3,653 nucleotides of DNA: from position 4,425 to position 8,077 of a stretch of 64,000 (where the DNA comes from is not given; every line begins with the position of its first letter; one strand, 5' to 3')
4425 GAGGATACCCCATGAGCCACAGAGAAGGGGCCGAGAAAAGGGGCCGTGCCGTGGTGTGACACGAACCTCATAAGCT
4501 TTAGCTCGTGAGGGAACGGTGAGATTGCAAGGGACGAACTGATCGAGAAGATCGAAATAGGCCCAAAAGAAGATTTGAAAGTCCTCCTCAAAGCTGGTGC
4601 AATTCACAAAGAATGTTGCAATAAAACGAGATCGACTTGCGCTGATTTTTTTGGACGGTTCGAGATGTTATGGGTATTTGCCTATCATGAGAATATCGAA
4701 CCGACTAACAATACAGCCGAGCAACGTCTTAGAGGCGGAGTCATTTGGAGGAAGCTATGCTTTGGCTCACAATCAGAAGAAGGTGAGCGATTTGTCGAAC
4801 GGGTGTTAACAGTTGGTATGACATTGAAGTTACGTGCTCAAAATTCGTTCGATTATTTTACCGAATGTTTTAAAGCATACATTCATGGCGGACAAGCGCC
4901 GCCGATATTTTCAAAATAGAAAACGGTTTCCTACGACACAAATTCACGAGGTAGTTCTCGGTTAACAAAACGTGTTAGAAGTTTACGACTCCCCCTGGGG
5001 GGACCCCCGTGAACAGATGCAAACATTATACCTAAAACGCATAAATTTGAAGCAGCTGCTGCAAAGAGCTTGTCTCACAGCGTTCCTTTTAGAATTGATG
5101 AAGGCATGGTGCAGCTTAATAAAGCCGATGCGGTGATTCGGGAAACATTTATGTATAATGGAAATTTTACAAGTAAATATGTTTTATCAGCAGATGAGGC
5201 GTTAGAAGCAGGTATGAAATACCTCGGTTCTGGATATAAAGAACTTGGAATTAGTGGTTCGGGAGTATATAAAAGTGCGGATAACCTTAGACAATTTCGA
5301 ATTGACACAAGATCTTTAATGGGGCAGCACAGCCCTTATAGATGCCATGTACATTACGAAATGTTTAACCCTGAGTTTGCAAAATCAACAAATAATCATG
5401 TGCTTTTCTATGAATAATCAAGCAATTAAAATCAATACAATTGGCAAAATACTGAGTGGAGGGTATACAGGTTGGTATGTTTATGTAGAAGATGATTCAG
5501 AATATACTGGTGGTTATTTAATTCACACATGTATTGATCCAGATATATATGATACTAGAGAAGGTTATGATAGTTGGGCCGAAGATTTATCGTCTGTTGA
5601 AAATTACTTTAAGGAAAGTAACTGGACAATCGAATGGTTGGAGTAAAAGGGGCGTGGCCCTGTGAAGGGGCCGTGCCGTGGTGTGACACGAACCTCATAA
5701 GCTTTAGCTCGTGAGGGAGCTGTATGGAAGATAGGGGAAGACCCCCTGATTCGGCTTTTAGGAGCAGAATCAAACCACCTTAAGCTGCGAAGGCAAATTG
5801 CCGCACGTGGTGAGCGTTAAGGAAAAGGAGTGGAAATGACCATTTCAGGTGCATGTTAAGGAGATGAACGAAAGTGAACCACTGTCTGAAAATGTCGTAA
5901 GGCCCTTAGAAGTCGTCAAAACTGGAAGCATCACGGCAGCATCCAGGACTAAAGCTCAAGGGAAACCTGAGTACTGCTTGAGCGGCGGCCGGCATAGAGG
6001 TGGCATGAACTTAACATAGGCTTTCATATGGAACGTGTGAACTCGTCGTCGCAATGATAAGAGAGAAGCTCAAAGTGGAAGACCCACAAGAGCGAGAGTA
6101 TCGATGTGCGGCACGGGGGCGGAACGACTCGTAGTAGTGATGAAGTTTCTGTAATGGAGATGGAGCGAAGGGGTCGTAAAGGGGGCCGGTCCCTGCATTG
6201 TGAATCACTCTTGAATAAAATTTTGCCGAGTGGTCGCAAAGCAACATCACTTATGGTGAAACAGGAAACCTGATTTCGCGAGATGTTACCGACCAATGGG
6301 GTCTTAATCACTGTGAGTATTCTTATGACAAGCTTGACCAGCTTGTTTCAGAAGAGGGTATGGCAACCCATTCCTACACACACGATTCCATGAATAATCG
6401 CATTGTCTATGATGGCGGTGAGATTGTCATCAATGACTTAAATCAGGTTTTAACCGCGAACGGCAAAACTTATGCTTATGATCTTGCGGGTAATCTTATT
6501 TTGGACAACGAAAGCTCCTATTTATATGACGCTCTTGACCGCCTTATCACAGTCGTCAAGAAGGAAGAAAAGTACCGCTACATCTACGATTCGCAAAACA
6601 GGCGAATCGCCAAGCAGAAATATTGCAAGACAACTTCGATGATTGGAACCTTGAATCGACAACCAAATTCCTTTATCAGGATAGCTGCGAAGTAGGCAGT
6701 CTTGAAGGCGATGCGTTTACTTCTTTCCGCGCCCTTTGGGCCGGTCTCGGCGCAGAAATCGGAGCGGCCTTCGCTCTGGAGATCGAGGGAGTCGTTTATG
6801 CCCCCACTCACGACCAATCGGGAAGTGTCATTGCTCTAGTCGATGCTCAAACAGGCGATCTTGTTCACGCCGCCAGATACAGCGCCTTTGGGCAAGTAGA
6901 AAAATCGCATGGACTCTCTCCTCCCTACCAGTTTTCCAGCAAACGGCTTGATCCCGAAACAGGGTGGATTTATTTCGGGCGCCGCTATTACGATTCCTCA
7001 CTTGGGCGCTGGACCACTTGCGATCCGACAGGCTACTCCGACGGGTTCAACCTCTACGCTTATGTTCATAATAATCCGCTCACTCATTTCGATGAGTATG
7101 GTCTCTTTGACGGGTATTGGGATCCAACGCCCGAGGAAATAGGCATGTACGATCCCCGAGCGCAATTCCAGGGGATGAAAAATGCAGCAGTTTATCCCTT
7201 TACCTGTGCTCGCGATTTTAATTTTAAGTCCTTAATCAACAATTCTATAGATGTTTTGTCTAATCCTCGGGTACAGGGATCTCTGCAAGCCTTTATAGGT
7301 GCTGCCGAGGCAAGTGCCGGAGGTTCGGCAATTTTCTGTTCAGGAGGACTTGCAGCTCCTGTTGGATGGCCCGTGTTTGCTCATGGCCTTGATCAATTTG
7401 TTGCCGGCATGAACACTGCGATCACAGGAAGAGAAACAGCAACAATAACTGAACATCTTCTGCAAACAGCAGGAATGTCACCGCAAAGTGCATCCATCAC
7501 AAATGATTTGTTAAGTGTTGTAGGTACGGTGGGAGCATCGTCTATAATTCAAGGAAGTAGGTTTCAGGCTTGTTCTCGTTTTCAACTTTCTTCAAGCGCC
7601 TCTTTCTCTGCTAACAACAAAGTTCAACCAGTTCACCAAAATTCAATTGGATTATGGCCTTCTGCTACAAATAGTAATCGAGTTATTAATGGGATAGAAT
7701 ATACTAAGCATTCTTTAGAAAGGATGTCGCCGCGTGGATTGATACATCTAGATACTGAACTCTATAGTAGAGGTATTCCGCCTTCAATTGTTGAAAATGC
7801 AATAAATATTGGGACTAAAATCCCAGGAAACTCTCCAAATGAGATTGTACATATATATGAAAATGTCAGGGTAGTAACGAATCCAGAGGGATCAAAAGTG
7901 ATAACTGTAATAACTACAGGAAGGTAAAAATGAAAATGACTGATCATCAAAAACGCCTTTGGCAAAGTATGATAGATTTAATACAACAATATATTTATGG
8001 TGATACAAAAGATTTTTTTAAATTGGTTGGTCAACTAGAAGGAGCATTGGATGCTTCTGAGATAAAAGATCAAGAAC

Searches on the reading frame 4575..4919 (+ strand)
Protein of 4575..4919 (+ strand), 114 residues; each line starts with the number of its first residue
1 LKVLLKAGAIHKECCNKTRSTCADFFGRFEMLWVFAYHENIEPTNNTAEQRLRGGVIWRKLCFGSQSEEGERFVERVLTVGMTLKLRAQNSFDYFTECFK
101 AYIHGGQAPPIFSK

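Call 32: search_protein_families(library=pfam, proteins=[window:4575-4919:+], max_evalue=0.001)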
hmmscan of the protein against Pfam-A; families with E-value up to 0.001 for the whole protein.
window:4575-4919:+ (114 aa): 1 family
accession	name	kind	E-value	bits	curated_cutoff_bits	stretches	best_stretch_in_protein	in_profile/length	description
PF03050.20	DDE_Tnp_IS66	-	0.00032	20.6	23.1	1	22-70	233-281/284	Transposase IS66 family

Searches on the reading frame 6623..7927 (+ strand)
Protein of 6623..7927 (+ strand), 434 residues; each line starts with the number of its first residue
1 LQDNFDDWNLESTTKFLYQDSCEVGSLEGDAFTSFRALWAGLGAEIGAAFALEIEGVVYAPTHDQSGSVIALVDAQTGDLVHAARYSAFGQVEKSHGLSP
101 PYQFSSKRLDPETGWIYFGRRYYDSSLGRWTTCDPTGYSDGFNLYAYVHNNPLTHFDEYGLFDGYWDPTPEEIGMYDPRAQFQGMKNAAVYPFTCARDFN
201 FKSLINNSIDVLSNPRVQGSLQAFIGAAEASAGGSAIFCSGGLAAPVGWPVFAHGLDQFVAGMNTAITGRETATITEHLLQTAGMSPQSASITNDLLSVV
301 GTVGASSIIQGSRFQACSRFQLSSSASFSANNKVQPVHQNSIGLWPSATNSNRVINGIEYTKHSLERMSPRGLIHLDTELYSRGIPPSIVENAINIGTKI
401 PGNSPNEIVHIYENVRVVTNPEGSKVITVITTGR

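Call 32: search_protein_families(library=pfam, proteins=[window:6623-7927:+], max_evalue=0.001)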
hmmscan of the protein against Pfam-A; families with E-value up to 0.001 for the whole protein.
window:6623-7927:+ (434 aa): 1 family
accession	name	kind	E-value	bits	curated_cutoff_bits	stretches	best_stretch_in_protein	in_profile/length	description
PF25023.1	TEN_YD-shell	-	0.0001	21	50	1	47-155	777-893/909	Teneurin YD-shell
